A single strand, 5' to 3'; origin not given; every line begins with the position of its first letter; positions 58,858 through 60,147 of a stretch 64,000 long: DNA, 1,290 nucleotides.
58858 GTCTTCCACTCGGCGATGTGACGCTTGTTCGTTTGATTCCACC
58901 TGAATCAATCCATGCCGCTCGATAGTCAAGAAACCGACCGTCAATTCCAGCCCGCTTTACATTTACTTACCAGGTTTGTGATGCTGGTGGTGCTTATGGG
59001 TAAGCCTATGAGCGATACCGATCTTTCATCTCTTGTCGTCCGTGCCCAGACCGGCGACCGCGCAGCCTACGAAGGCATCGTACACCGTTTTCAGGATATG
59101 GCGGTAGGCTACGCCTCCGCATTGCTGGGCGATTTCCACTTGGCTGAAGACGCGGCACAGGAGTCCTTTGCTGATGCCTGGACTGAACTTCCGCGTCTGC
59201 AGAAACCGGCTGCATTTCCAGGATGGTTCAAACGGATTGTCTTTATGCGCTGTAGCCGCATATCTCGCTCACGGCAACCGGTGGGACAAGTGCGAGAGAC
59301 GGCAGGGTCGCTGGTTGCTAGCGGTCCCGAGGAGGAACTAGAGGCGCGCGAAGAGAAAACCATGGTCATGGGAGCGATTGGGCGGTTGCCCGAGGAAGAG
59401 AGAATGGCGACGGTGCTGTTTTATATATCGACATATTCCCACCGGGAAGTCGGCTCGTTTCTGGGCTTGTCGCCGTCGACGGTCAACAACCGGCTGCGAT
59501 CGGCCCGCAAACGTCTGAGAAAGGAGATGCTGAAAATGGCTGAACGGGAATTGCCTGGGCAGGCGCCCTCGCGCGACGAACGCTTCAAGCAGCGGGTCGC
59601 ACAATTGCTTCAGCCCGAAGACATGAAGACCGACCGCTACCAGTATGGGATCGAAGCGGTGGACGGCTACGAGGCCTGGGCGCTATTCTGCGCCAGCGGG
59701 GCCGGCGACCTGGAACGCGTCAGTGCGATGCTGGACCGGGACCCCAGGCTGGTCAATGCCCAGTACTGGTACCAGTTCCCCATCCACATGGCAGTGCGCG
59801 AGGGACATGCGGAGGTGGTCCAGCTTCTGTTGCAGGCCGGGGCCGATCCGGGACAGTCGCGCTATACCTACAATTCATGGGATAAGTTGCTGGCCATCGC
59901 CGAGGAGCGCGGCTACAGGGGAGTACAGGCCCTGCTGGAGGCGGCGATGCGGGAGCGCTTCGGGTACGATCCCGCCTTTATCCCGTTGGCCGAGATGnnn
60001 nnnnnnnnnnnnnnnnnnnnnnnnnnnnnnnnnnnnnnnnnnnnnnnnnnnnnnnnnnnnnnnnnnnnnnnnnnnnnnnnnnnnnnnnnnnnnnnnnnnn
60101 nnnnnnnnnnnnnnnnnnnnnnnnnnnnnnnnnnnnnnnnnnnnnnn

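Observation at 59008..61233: ECF sigma factor fused in-frame to a large ankyrin-repeat domain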

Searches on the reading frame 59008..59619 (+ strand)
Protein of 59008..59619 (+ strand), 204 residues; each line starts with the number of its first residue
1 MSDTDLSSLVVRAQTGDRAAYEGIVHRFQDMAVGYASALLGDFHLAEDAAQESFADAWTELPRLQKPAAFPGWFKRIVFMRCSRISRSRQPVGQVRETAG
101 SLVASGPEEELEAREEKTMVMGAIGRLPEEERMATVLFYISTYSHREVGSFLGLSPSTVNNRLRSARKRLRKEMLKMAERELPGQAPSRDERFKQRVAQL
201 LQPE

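Call 20: find_homologous_proteins(query=window:59008-59535:+, max_evalue=0.00001)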
Query window:59008-59535:+ (176 aa): 222 proteins with E <= 0.00001 among 738 candidates; the best 120 are listed.
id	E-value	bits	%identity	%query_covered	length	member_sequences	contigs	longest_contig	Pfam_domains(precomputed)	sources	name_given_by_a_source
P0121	2.2e-81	289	77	100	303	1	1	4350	PF07638.18,PF04545.23,PF04542.21,PF08281.19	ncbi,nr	ncbi:MAG: sigma-70 family RNA polymerase sigma factor, partial [candidate division Zixibacteria bact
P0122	3.4e-63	230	67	93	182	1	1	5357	PF04542.21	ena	-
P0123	7.0e-52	193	63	87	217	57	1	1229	PF04542.21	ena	-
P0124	3.5e-51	191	52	89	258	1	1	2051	PF04545.23,PF04542.21,PF08281.19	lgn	-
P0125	1.2e-50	189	64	82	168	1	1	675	PF04542.21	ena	-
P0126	4.1e-49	184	53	97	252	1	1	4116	PF04542.21,PF08281.19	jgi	jgi:RNA polymerase sigma factor (sigma-70 family)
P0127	1.1e-47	180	50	100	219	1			PF04545.23,PF04542.21,PF08281.19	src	-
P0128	2.4e-47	179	53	97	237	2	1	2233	PF07638.18,PF04545.23,PF04542.21,PF08281.19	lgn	-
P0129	2.9e-47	178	50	97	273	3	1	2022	PF07638.18,PF04545.23,PF04542.21,PF08281.19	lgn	-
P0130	3.3e-46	175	51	97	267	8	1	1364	PF04542.21,PF08281.19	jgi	jgi:RNA polymerase sigma factor (sigma-70 family)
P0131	9.3e-46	173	48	99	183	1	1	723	PF04545.23,PF04542.21,PF08281.19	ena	-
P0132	2.3e-45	172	52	99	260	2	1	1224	PF07638.18,PF04545.23,PF04542.21,PF08281.19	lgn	-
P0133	2.5e-44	169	52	97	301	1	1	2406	PF13857.13,PF04545.23,PF12796.14,PF00023.37,PF04542.21,PF08281.19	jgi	jgi:RNA polymerase sigma factor (sigma-70 family)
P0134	3.0e-44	168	50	98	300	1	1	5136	PF07638.18,PF04545.23,PF04542.21,PF08281.19,PF01706.22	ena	-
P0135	4.8e-44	168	49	97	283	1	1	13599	PF07638.18,PF04545.23,PF04542.21,PF08281.19,PF01706.22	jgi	jgi:RNA polymerase sigma factor (sigma-70 family)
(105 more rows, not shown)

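Call 81: search_protein_representatives(protein=window:59008-59619:+)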
Query: 204 residues. Proteins with E-value up to 0.001 (for the whole library): 84688; up to 1e-10: 11480; up to 1e-30: 753. The best 150 are listed.
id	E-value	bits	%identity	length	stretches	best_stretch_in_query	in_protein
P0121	7.7e-82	289.7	82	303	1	1-177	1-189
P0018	9.9e-71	253.5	62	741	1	1-204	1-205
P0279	6.6e-60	218.2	57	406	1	5-202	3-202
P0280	1.2e-56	207.6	54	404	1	5-202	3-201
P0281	1.9e-56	207.0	52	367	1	5-203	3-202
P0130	1.6e-54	200.7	52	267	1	5-203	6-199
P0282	6.3e-54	198.7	52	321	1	5-199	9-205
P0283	2.3e-53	196.9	50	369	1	6-202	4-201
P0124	3.7e-53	196.2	53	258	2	5-177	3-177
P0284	1.1e-52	194.7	53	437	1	5-198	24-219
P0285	1.3e-52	194.5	51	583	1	3-199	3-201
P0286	1.4e-52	194.3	49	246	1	6-203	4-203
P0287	3.1e-52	193.2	51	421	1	6-202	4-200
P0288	3.5e-52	193.1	53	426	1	5-198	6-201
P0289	3.5e-52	193.0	48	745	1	5-203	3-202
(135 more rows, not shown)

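Call 84: search_protein_families(library=pfam, alignment_id=A5, max_evalue=0.0001)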
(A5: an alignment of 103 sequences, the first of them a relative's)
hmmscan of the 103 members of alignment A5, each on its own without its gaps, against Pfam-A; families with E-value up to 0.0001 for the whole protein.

A. member 1, P0279 (406 aa): 5 families
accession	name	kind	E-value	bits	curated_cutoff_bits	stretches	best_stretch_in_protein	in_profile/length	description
PF02154.20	FliM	-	3.3e-14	53.7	27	1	198-270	11-83/192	Flagellar motor switch protein FliM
PF04542.20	Sigma70_r2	-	2.3e-10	40.5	24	1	22-88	1-69/71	Sigma-70 region 2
PF08281.18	Sigma70_r4_2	-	8.5e-07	29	25.7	1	121-170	5-54/54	Sigma-70, region 4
PF04545.22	Sigma70_r4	-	9.5e-07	28.7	24.1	1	127-172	5-50/50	Sigma-70, region 4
PF07638.17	Sigma70_ECF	-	7.5e-05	23.1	21.1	0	5-174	5-183/185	ECF sigma factor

B. families by the number of members that match (of 103 scanned): 47 families (the first 25 are shown)
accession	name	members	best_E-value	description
PF08281.18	Sigma70_r4_2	103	5.1e-16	Sigma-70, region 4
PF04542.20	Sigma70_r2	103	2.3e-13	Sigma-70 region 2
PF04545.22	Sigma70_r4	101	3e-13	Sigma-70, region 4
PF07638.17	Sigma70_ECF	62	8.9e-10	ECF sigma factor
PF12796.13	Ank_2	29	2.5e-70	Ankyrin repeats (3 copies)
PF00023.36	Ank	29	2.1e-66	Ankyrin repeat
PF13637.12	Ank_4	28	2.3e-56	Ankyrin repeats (many copies)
PF13606.12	Ank_3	28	1.5e-46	Ankyrin repeat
PF13857.12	Ank_5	26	6.7e-50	Ankyrin repeats (many copies)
PF24521.3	Ank_KRIT1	19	7.6e-23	KRIT1 ankyrin-repeats domain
PF01706.21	FliG_C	11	1e-22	FliG C-terminal domain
PF02154.20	FliM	5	8.5e-22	Flagellar motor switch protein FliM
PF02577.19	BFN_dom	3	7.2e-36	Bifunctional nuclease domain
PF00583.31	Acetyltransf_1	3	2.1e-14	Acetyltransferase (GNAT) family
PF13508.13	Acetyltransf_7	3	4.7e-13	Acetyltransferase (GNAT) domain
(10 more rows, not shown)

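Call 95: search_solved_structures(query=window:59008-59619:+, max_evalue=0.001, show_alignments=1)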
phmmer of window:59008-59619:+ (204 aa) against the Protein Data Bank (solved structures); distinct sequences matched with E-value up to 0.001: 22.
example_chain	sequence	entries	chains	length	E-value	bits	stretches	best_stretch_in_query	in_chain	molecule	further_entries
5wuq_A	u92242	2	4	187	1.7e-13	53.9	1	10-174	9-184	ECF RNA polymerase sigma factor SigW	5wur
9m9d_F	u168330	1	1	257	8.1e-12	48.4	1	8-174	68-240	ECF RNA polymerase sigma factor SigE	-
9m9e_F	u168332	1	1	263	8.7e-12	48.3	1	8-174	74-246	ECF RNA polymerase sigma factor SigE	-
9m98_F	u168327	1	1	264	8.8e-12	48.3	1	8-174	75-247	ECF RNA polymerase sigma factor SigE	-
8z6g_B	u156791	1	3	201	4.9e-11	45.8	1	8-176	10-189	RNA polymerase sigma factor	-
6in7_B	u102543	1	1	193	5.9e-11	45.5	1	8-174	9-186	RNA polymerase sigma-H factor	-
1or7_A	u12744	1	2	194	3.7e-10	43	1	8-173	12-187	RNA polymerase sigma-E factor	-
6jbq_F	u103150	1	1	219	5.7e-10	42.4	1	8-173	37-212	ECF RNA polymerase sigma-E factor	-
4cxf_A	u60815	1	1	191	7.8e-09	38.7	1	9-171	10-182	RNA POLYMERASE SIGMA FACTOR CNRH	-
6dv9_F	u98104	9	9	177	3.5e-08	36.5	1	30-174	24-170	ECF RNA polymerase sigma factor SigL | RNA polymerase sigma factor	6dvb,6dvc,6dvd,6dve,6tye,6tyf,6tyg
2q1z_A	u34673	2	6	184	1.1e-07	34.9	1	15-174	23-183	RpoE, ECF SigE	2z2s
7qh5_A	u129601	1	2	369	3.2e-06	30.1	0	14-105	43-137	RNA polymerase sigma factor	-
4nqw_A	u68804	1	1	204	1.6e-05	27.9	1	4-172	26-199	ECF RNA polymerase sigma factor SigK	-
5uxx_A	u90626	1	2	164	6.6e-05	25.8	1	35-177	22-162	RNA polymerase sigma factor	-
9isn_F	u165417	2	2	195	7.1e-05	25.7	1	7-171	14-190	ECF sigma factor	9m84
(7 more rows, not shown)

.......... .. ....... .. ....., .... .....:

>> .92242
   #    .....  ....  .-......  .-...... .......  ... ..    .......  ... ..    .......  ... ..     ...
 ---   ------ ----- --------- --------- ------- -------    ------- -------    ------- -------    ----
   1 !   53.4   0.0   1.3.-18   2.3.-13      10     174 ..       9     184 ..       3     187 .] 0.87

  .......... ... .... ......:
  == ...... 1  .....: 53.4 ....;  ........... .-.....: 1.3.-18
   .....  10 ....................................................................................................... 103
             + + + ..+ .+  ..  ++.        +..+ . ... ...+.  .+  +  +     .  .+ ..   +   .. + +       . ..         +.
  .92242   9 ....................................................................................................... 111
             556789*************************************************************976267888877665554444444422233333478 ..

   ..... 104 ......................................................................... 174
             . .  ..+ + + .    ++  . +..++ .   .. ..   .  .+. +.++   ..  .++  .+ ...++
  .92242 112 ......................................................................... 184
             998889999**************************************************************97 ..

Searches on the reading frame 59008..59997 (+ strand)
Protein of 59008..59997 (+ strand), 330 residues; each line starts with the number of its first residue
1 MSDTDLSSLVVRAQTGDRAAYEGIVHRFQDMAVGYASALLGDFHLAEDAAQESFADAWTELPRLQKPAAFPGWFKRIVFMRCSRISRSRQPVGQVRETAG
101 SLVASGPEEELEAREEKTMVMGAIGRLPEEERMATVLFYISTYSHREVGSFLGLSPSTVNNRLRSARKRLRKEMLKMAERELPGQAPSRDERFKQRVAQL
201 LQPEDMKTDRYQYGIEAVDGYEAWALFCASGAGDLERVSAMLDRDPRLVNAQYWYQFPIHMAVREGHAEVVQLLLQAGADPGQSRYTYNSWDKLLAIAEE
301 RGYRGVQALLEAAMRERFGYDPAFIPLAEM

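Call 93: predict_structure(alignment_id=A6)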
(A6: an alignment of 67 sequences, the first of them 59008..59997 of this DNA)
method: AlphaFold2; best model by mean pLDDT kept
length: 330 residues; sequences in the alignment: 67
mean_pLDDT: 87.5   pTM: 0.73
mean pLDDT of the five models: 87.5, 87.1, 85.3, 84.1, 83.1
residues with pLDDT >= 90: 192; 70-90: 112; 50-70: 12; < 50: 14
segments of 3 or more residues with pLDDT < 50: 91-104
pLDDT, mean of each block of 10 residues (from residue 1): 83 86 95 96 90 90 92 97 82 38 54 83 93 96 94 97 96 90 89 86 88 89 90 89 96 91 93 96 71 90 95 91 80
secondary structure, 60 per line:
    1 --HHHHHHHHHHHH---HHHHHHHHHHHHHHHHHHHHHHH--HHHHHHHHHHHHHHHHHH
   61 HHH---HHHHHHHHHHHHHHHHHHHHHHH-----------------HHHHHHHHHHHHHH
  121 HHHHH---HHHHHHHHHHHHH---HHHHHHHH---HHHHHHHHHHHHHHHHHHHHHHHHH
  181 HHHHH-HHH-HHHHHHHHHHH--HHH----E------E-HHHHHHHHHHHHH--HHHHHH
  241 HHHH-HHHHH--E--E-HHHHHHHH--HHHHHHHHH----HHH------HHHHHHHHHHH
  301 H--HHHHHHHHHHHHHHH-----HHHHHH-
elements in order: H3-14 H18-40 H43-63 H67-89 H107-125 H129-141 H145-152 H156-185 H191-201 H220-232 H235-244 H246-250 H258-265 H268-276 H290-301 H304-318 H324-329
